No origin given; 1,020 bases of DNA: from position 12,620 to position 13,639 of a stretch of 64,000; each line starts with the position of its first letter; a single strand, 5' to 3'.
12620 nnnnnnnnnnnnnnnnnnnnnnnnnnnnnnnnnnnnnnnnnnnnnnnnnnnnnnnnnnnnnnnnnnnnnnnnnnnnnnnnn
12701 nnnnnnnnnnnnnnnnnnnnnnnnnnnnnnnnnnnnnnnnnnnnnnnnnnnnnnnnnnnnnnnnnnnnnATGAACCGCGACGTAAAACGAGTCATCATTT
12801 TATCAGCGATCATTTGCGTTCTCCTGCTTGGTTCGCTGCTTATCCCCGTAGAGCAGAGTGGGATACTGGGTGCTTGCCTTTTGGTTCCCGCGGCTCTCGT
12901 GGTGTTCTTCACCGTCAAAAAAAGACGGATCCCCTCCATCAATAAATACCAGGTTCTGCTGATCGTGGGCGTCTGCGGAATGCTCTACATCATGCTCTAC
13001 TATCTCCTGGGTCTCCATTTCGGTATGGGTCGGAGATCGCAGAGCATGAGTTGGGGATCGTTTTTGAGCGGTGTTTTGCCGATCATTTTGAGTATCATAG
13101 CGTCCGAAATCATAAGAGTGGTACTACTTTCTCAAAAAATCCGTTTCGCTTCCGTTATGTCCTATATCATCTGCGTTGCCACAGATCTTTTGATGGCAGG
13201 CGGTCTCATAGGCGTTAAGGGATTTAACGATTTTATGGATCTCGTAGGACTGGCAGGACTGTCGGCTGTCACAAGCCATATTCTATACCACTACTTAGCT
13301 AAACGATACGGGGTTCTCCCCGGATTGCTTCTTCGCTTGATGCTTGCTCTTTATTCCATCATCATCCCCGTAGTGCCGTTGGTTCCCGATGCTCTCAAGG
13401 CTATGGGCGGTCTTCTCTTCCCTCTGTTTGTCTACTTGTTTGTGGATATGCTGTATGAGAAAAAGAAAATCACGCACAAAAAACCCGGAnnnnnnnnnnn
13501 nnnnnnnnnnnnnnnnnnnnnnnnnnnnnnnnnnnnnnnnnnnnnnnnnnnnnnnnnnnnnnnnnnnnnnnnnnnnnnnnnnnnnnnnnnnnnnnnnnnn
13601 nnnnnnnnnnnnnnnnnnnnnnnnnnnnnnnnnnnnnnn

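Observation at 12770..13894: SipW-like signal peptidase fused to an approximately 8-helix membrane domain of unknown family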

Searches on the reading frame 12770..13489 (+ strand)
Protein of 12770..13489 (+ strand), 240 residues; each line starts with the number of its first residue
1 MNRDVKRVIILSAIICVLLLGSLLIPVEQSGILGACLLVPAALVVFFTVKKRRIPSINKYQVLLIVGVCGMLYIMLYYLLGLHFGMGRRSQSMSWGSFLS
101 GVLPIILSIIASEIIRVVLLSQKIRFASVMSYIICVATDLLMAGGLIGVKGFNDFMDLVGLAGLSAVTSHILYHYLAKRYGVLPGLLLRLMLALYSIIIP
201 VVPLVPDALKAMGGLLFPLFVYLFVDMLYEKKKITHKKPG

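Call 5: find_homologous_proteins(query=window:12770-13489:+)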
Query seq(240 aa) (240 aa): 29 proteins with E <= 0.001 among 3412 candidates.
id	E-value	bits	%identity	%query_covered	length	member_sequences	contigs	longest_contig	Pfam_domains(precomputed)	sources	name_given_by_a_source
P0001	8.7e-143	492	100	100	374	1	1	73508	PF10502.15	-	-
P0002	1.3e-142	492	100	100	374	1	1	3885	PF10502.15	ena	-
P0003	2.9e-129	448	89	100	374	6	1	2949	PF10502.15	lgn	-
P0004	1.5e-128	445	89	100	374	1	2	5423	PF10502.15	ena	-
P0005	2.1e-126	438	87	100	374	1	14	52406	PF10502.15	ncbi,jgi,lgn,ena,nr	ncbi:MAG: signal peptidase I [Ruminococcaceae bacterium]|nr:signal peptidase I [Oscillospiraceae bac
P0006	1.5e-125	436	87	100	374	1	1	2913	-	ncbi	-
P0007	4.6e-125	434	86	100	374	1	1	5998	-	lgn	-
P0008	7.1e-124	430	85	100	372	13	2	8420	PF10502.15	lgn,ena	-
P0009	4.5e-112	392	77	100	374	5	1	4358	-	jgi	-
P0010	4.1e-74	267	56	100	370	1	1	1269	PF10502.15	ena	-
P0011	3.6e-61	225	49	100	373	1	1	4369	PF10502.15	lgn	-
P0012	1.6e-50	190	43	100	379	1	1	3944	-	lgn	-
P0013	8.4e-41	158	38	96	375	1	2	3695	PF10502.15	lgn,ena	-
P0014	8.6e-41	158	37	96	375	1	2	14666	PF10502.15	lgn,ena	-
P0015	9.3e-41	158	39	96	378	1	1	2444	-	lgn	-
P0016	1.0e-40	158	37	96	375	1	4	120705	-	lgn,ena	-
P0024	1.1e-39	155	46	76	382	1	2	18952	-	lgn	-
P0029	2.8e-4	39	25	68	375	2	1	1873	-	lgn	-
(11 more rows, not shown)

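Call 13: search_protein_families(library=pfam, alignment_id=A2, max_evalue=1)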
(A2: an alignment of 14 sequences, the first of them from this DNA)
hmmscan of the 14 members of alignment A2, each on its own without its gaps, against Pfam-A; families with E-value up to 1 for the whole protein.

A. member 1, seq(240 aa): 1 family
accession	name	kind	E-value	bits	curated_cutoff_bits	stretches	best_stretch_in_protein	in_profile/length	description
PF04494.20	TFIID_NTD2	-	0.052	14.2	22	1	214-235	31-52/133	WD40 associated region in TFIID subunit, NTD2 domain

B. families by the number of members that match (of 14 scanned): 7 families
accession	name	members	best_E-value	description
PF22954.2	DUF7027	1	0.011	Domain of unknown function (DUF7027)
PF14017.11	DUF4233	1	0.022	Protein of unknown function (DUF4233)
PF10990.13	DUF2809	1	0.05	Protein of unknown function (DUF2809)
PF04494.20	TFIID_NTD2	1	0.052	WD40 associated region in TFIID subunit, NTD2 domain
PF09843.14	DUF2070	1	0.61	Predicted membrane protein (DUF2070)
PF08045.16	CDC14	1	0.62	Cell division control protein 14, SIN component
PF04159.19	NB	1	0.89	NB glycoprotein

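Call 15: search_solved_structures(query=A2, max_evalue=10)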
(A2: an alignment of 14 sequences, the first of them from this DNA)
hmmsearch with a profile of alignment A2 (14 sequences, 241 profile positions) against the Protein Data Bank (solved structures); distinct sequences matched with E-value up to 10: 2.
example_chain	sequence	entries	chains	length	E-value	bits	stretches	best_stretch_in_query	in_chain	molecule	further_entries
7zc2_A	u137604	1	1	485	0.7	12.5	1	12-85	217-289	Amino acid/peptide transporter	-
5jki_A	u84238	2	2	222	8.3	8.9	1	41-84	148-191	Putative lipid phosphate phosphatase YodM | Phosphatidylglycerophosphatase B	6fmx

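Call 16: find_encoding_contigs(protein=P0016, flank=8000, max_places=2)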
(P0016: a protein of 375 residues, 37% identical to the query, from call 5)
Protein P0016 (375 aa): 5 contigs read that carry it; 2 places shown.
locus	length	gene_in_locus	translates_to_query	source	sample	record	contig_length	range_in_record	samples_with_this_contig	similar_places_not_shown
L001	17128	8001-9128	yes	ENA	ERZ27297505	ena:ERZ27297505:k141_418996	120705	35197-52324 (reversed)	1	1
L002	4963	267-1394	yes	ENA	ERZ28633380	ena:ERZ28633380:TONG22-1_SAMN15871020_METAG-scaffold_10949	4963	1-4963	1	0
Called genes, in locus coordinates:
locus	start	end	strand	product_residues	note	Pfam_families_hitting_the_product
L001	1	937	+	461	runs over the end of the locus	PF00480:ROK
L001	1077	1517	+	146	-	PF01047:MarR, PF12802:MarR_2, PF13730:HTH_36 (weak), PF25213:HVO_A0261_N (faint), PF13412:HTH_24 (weak), PF13463:HTH_27 (faint)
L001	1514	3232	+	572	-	PF00664:ABC_membrane, PF00005:ABC_tran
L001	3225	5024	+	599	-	PF00664:ABC_membrane, PF02463:SMC_N (faint), PF00005:ABC_tran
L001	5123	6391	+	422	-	PF06580:His_kinase, PF02518:HATPase_c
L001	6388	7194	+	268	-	PF00072:Response_reg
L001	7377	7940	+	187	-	-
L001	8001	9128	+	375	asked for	-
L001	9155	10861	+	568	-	PF17231:DUF5305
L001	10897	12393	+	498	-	-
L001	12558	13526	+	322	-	-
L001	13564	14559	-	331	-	PF00248:Aldo_ket_red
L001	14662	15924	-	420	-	PF06826:Asp-Al_Ex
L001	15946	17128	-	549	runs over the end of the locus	PF00890:FAD_binding_2, PF01266:DAO (faint), PF03486:HI0933_like, PF07992:Pyr_redox_2 (faint)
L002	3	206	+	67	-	?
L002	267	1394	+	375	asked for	-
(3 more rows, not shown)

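Call 17: find_encoding_contigs(protein=P0024, flank=8000, max_places=2)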
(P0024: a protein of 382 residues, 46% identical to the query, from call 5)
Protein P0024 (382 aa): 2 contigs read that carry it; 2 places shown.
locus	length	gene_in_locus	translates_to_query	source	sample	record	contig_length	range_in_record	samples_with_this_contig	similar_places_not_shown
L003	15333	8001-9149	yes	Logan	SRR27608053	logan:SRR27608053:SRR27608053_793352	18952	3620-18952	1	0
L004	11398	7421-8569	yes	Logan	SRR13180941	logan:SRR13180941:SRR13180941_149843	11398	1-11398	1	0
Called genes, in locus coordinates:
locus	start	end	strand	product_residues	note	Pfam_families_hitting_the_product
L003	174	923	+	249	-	PF01381:HTH_3, PF12844:HTH_19 (weak), PF13443:HTH_26, PF13560:HTH_31, PF00717:Peptidase_S24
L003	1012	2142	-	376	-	PF01145:Band_7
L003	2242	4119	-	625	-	PF08238:Sel1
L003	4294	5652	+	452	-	PF01943:Polysacc_synt (faint), PF01554:MatE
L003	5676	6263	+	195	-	-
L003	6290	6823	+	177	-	PF00719:Pyrophosphatase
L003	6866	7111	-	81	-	PF01381:HTH_3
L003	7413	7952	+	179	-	-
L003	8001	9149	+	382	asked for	-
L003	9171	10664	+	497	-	PF17231:DUF5305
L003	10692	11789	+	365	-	-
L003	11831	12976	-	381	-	PF13180:PDZ_2 (weak), PF17820:PDZ_6 (weak), PF05580:Peptidase_S55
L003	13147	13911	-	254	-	PF00106:adh_short, PF08659:KR (weak), PF13561:adh_short_C2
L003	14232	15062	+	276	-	PF16924:DpaA_N (weak)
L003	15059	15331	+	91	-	?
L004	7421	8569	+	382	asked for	-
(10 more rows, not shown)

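Call 21: search_protein_representatives(alignment_id=A2)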
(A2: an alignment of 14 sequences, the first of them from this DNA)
Query: 14 sequences, 241 profile positions. Proteins with E-value up to 0.001 (for the whole library): 1206; up to 1e-10: 724; up to 1e-30: 183. The best 150 are listed.
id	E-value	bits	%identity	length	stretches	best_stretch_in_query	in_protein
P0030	2.2e-88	312.1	-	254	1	1-239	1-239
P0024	5.5e-85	301.0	-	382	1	3-241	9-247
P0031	1.3e-84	299.7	-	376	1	1-240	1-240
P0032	7.1e-82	290.8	-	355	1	1-237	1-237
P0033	1.4e-78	280.0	-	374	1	1-240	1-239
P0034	2.5e-77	275.9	-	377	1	3-240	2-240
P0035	5.9e-77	274.7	-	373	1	1-239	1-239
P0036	2.7e-74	266.0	-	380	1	3-241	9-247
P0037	4.4e-74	265.3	-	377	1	1-236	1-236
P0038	7.9e-73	261.2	-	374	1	1-240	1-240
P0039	5.0e-72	258.5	-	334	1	1-240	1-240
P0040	1.2e-70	254.0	-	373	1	1-235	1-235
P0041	2.6e-69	249.7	-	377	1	1-239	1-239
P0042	1.1e-68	247.6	-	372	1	1-240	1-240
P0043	3.2e-68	246.1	-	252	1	2-234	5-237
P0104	1.6e-50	188.1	-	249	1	4-235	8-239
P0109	1.7e-49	184.8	-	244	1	1-240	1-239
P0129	1.6e-41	158.6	-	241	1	5-234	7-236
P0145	8.3e-39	149.8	-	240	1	1-235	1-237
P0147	1.9e-38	148.6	-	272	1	1-231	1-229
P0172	5.1e-35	137.4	-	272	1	2-236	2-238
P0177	1.2e-34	136.1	-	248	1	1-230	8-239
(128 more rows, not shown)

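Call 22: predict_structure(alignment_id=A1)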
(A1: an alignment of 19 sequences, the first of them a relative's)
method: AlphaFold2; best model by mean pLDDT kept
length: 374 residues; sequences in the alignment: 19
mean_pLDDT: 73.4   pTM: 0.61
mean pLDDT of the five models: 73.4, 71.9, 71.9, 70.7, 67.5
residues with pLDDT >= 90: 6; 70-90: 236; 50-70: 103; < 50: 29
segments of 3 or more residues with pLDDT < 50: 231-238, 262-268, 363-367, 369-374
pLDDT, mean of each block of 10 residues (from residue 1): 72 84 70 77 80 64 86 85 70 70 84 87 84 87 69 65 82 87 87 77 70 80 80 46 68 63 46 50 61 79 77 83 86 75 84 65 49 44
secondary structure, 60 per line:
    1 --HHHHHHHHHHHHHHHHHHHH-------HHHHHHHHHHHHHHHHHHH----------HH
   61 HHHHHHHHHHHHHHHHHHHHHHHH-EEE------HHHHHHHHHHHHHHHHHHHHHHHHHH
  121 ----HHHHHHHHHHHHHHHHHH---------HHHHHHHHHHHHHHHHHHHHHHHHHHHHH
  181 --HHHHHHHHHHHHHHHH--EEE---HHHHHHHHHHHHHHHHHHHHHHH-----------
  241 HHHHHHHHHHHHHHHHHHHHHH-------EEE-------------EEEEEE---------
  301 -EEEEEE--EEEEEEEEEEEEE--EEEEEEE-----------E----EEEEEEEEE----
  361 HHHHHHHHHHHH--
elements in order: H3-22 H30-48 H59-84 E86-88 H95-120 H125-142 H152-180 H183-198 E201-203 H207-229 H241-262 E270-272 E286-291 E302-307 E310-322 E325-331 E348-356 H361-372

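Call 27: fold_search(model_id=the predicted structure, library=pdb)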
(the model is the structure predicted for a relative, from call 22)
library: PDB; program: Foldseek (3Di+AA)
matches with E <= 10: 528; with E <= 0.001: 0
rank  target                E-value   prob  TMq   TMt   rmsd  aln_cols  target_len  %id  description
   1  5c5b_D                1.4e-02  0.16  0.09  0.09  34.4       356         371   12  Crystal Structure of Human APPL BAR-PH Heterodimer (released 2016-06-22)
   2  4n31_A                1.8e-02  1.00  0.20  0.50   6.1       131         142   15  Structure and activity of Streptococcus pyogenes SipA: a signal peptidase homologue essential for pilus polymerisation (released 2014-08-20)
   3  4wvh_A                3.3e-02  0.94  0.20  0.15  14.9       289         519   13  Crystal structure of the Type-I signal peptidase from Staphylococcus aureus (SpsB) in complex with a substrate peptide (released 2015-09-23)
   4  4wvg_A                3.6e-02  0.97  0.22  0.17  12.9       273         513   14  Crystal structure of the Type-I signal peptidase from Staphylococcus aureus (SpsB). (released 2015-09-23)
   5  5c5b_B                4.5e-02  0.10  0.09  0.09  34.2       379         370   11  Crystal Structure of Human APPL BAR-PH Heterodimer (released 2016-06-22)
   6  4wvj_A                5.5e-02  0.91  0.22  0.16  12.6       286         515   13  Crystal structure of the Type-I signal peptidase from Staphylococcus aureus (SpsB) in complex with an inhibitor peptid (released 2015-09-23)
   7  2elb                  5.5e-02  0.12  0.10  0.10  31.8       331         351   12  Crystal Structure of the BAR-PH domain of human APPL1 (released 2007-05-29)
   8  4wvi_A                7.0e-02  1.00  0.20  0.14   9.0       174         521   15  Crystal structure of the Type-I signal peptidase from Staphylococcus aureus (SpsB) in complex with a substrate peptide (released 2015-09-23)
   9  2f5k_D                1.1e-01  1.00  0.14  0.59   5.9        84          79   12  Crystal structure of the chromo domain of human MRG15 (released 2006-11-14)
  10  3lh0_A                1.1e-01  0.90  0.12  0.32  11.9        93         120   11  Crystal structure of the 53BP1 tandem tudor domain in complex with p53K372me2 (released 2010-03-23)
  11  2f5k_B                1.2e-01  1.00  0.14  0.55   5.9        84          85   12  Crystal structure of the chromo domain of human MRG15 (released 2006-11-14)
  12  2f5k_A                1.2e-01  1.00  0.14  0.55   6.1        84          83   12  Crystal structure of the chromo domain of human MRG15 (released 2006-11-14)
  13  9ckj_F                1.2e-01  0.99  0.13  0.36  11.1        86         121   10  Co-crystal structure of 53BP1 tandem Tudor domains in complex with UNC9512 (released 2024-10-30)
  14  6upt_B                1.2e-01  0.91  0.12  0.32  11.7        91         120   11  Tudor Domain of Tumor suppressor p53BP1 with MFP-2706 (released 2019-11-20)
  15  5zcj_C                1.4e-01  0.96  0.13  0.34  11.6        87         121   13  Crystal structure of complex (released 2018-06-27)
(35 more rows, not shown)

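Call 41: predict_structure(alignment_id=A5)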
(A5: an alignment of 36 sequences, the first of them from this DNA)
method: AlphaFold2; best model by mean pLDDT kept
length: 240 residues; sequences in the alignment: 36
mean_pLDDT: 91.1   pTM: 0.87
mean pLDDT of the five models: 91.1, 90.6, 89.8, 89.3, 88.7
residues with pLDDT >= 90: 177; 70-90: 51; 50-70: 12; < 50: 0
segments of 3 or more residues with pLDDT < 50: none
pLDDT, mean of each block of 10 residues (from residue 1): 89 96 87 94 96 85 97 97 91 83 95 96 95 96 82 91 95 95 96 91 93 96 92 58
secondary structure, 60 per line:
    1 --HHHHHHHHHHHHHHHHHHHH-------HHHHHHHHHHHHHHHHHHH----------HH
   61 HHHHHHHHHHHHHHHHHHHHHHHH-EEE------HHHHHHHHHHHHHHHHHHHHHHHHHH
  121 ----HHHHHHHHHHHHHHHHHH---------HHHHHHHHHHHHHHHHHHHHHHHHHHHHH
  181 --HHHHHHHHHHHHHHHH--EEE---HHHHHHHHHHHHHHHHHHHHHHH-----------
elements in order: H3-22 H30-48 H59-84 E86-88 H95-120 H125-142 H152-180 H183-198 E201-203 H207-229

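Call 46: fold_search(model_id=the predicted structure, library=pdb)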
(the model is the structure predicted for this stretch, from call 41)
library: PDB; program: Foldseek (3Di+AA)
matches with E <= 10: 295; with E <= 0.001: 0
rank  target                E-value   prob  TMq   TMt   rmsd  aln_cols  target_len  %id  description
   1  8rt9_F                4.5e-01  0.14  0.15  0.14  19.0       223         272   16  Stalk complex full-length structure (TrwJ/VirB5-TrwI/VirB6) from the fully-assembled R388 type IV secretion system det (released 2024-06-19)
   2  4qid_A                7.1e-01  0.12  0.17  0.18  20.8       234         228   12  Crystal structure of Haloquadratum walsbyi bacteriorhodopsin (released 2015-07-29)
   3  7p7k_H                8.9e-01  0.11  0.18  0.16  18.0       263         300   12  Complex I from E. coli, DDM/LMNG-purified, with DQ, Resting state (released 2022-09-21)
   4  5kyj_B                9.7e-01  0.08  0.16  0.18  19.8       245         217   11  Brain penetrant liver X receptor (LXR) modulators based on a 2,4,5,6-tetrahydropyrrolo[3,4-c]pyrazole core (released 2016-09-21)
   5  4cad_C                1.1e+00  0.69  0.48  0.46   7.3       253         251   11  Mechanism of farnesylated CAAX protein processing by the integral membrane protease Rce1 (released 2013-11-27)
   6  4cad_F                1.1e+00  0.66  0.48  0.47   7.2       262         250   10  Mechanism of farnesylated CAAX protein processing by the integral membrane protease Rce1 (released 2013-11-27)
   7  8r96_D                1.1e+00  0.09  0.18  0.15  21.8       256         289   12  Crystal structure of the cryorhodopsin CryoR2 at pH 4.6, type A crystals (released 2024-12-11)
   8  8zyv_E                1.1e+00  0.06  0.13  0.14  19.9       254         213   11  Bacterial flagellar sodium-driven stator PomA5PomB2 with 100 mM NaCl (released 2025-01-01)
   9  6e9r_A                1.2e+00  0.11  0.18  0.22  15.5       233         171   12  DHF46 filament (released 2018-11-21)
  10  9s70_A                1.2e+00  0.09  0.16  0.18  21.0       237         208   14  Crystal structure of RXR alpha LBD bound to a partial agonist 21 and a coactivator fragment SRC1 (released 2025-10-29)
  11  9ce2_r                1.2e+00  0.09  0.20  0.17  17.0       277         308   11  Respiratory supercomplex I+III2+IV open state (released 2025-07-09)
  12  5hxh_B                1.2e+00  0.08  0.17  0.16  15.4       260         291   15  Structural mechanisms of extracellular ion exchange and induced binding-site occlusion in the sodium-calcium exchanger (released 2016-05-11)
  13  8rtd_I                1.3e+00  0.09  0.16  0.17  18.0       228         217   13  Stalk-Arches-IMC structure from the fully-assembled R388 type IV secretion system determined by cryo-EM. (released 2024-06-19)
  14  4kly_C                1.3e+00  0.06  0.16  0.17  21.3       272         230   11  Crystal structure of a blue-light absorbing proteorhodopsin mutant D97N from HOT75 (released 2013-06-05)
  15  7tm3_6                1.4e+00  0.30  0.34  0.36  13.5       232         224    9  Structure of the rabbit 80S ribosome stalled on a 2-TMD Rhodopsin intermediate in complex with the multipass transloco (released 2022-10-19)
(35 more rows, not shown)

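Call 55: find_related_loci(query=A6, collection=genome_contigs, flank=10000)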
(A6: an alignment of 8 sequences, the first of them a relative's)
Query A6 (374 aa) in genome_contigs; peptide patterns used: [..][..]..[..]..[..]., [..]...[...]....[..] (x = any residue, [..] = any of these).
403 stretches matched a pattern; 324 encode a relative of the query (tblastn E <= 1e-3); the best 80 are kept; 80 distinct loci.
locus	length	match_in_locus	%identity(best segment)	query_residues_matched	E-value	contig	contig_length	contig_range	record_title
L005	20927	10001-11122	85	1-374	0e+0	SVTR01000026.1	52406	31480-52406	MAG: Oscillospiraceae bacterium isolate SIG700 NODE_14847_length_52406_cov_4.896918, whole genome shotgun sequence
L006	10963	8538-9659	77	1-374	0e+0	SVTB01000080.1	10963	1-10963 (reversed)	MAG: Oscillospiraceae bacterium isolate SIG684 NODE_97315_length_10963_cov_1.637412, whole genome shotgun sequence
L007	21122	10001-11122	57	1-374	4e-136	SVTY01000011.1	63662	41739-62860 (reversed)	MAG: Oscillospiraceae bacterium isolate SIG707 NODE_11086_length_63662_cov_3.664689, whole genome shotgun sequence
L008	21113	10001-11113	50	1-370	2e-113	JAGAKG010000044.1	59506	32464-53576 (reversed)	MAG: Clostridia bacterium isolate RGIG8519 Water_deer_Cecum-2__c350090, whole genome shotgun sequence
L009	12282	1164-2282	47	1-372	1e-112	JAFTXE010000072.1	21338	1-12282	MAG: Clostridia bacterium isolate RGIG4231 Roe_deer_Colon-4__c241945, whole genome shotgun sequence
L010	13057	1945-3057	47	1-370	3e-112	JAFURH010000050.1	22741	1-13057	MAG: Clostridia bacterium isolate RGIG4754 Roe_deer_Rectum.Co__c895781, whole genome shotgun sequence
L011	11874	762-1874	47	1-370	1e-110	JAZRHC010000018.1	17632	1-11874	MAG: Candidatus Scatosoma sp. isolate T1900045485_YK20190179.MAGScoT_cleanbin_000006 SGB_7340_k141_2857617, whole genome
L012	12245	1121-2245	48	1-373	6e-108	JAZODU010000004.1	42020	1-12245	MAG: Eubacteriales bacterium isolate T1900044751_TS20190417.MAGScoT_cleanbin_000017 SGB_2214_k141_3610859, whole genome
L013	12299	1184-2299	47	1-371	5e-107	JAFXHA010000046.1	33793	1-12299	MAG: Clostridia bacterium isolate RGIG6407 Sheep_Rectum-5__c334997, whole genome shotgun sequence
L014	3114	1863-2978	50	1-371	2e-105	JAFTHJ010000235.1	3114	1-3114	MAG: Clostridia bacterium isolate RGIG3820 Roe_deer_Cecum-1__c661614, whole genome shotgun sequence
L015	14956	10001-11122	43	1-372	7e-102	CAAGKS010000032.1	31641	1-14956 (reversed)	MAG TPA_asm: Clostridia bacterium, isolate HGM12713, WGS project CAAGKS010000000 data, contig: SRS476346_33_k119_127641,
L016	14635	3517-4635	44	1-372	6e-102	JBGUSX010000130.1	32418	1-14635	MAG: Eubacteriales bacterium isolate fecal_MAG_83 fecal_MAG_83_contig_0130, whole genome shotgun sequence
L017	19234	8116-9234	44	1-372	2e-101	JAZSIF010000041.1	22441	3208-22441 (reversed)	MAG: Eubacteriales bacterium isolate T1900044573_TS20190039.MAGScoT_cleanbin_000009 SGB_455_k141_2629468, whole genome s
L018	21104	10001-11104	48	6-371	8e-101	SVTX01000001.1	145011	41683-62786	MAG: Oscillospiraceae bacterium isolate SIG706 NODE_2350_length_145011_cov_2.192713, whole genome shotgun sequence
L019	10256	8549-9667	46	1-372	5e-101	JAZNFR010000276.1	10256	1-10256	MAG: Eubacteriales bacterium isolate T1900044713_TS20190179.MAGScoT_cleanbin_000060 SGB_1842_k141_1497083, whole genome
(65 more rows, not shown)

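Call 67: list_cluster_members(proteins=[P0029, P0145, P0177, P0172, P0129, P0104, P0147, P0030, P0109, P0043])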
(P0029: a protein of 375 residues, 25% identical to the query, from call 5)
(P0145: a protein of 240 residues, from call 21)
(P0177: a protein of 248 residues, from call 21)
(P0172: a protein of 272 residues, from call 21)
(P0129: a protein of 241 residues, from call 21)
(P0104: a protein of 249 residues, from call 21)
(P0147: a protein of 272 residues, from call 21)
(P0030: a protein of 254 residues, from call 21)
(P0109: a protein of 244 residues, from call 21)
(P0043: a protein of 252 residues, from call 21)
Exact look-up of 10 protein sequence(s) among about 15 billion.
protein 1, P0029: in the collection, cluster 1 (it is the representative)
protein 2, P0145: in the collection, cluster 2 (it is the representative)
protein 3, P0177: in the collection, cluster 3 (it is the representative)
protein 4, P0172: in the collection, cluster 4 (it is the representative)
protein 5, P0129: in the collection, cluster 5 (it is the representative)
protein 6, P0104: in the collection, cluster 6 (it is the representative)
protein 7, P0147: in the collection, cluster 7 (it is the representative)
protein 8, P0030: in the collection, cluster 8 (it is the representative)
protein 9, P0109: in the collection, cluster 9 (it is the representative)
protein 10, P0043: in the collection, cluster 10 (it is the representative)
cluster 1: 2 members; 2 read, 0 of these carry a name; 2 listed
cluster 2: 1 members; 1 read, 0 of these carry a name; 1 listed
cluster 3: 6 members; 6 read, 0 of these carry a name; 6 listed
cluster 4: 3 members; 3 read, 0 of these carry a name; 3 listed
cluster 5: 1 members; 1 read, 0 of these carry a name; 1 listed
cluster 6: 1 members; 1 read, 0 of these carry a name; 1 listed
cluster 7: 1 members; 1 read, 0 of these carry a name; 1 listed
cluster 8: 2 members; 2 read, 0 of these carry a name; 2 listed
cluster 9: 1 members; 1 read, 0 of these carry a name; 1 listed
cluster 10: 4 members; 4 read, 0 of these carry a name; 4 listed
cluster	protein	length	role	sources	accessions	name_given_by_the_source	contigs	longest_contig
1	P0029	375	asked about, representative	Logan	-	-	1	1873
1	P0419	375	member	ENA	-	-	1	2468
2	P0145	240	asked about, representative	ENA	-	-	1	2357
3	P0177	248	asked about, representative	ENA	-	-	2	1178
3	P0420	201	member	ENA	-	-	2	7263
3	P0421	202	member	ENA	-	-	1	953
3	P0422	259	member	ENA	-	-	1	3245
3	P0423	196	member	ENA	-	-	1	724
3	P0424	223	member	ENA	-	-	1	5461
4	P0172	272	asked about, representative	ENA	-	-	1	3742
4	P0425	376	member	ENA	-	-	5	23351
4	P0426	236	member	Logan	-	-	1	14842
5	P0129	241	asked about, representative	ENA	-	-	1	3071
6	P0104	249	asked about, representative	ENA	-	-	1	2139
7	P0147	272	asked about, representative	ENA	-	-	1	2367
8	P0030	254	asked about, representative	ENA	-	-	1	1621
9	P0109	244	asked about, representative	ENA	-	-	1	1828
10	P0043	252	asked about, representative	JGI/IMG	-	-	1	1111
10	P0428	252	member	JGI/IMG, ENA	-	-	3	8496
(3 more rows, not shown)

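Call 68: find_encoding_contigs(protein=P0428, flank=4000, max_places=3)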
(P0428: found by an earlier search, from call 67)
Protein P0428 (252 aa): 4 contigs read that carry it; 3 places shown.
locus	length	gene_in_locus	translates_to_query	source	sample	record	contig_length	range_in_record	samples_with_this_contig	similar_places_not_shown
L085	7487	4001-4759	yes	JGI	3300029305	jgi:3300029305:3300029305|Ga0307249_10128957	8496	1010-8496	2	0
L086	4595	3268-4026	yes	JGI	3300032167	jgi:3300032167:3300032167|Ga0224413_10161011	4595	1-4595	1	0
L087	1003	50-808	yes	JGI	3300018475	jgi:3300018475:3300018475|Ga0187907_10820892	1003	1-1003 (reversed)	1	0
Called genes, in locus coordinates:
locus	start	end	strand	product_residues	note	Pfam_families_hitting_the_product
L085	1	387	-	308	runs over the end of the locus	PF00291:PALP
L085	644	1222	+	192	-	PF02417:Chromate_transp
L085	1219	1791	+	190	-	PF02417:Chromate_transp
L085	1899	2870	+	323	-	PF03629:SASA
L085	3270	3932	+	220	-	-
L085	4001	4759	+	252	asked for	-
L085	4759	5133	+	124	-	PF10502:Peptidase_S26 (faint)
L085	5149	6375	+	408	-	PF17231:DUF5305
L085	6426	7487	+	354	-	?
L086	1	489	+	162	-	?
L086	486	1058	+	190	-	PF02417:Chromate_transp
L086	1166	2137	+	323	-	PF03629:SASA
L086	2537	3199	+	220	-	-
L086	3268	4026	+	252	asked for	-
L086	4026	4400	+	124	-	PF10502:Peptidase_S26 (faint)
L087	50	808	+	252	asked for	-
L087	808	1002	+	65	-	?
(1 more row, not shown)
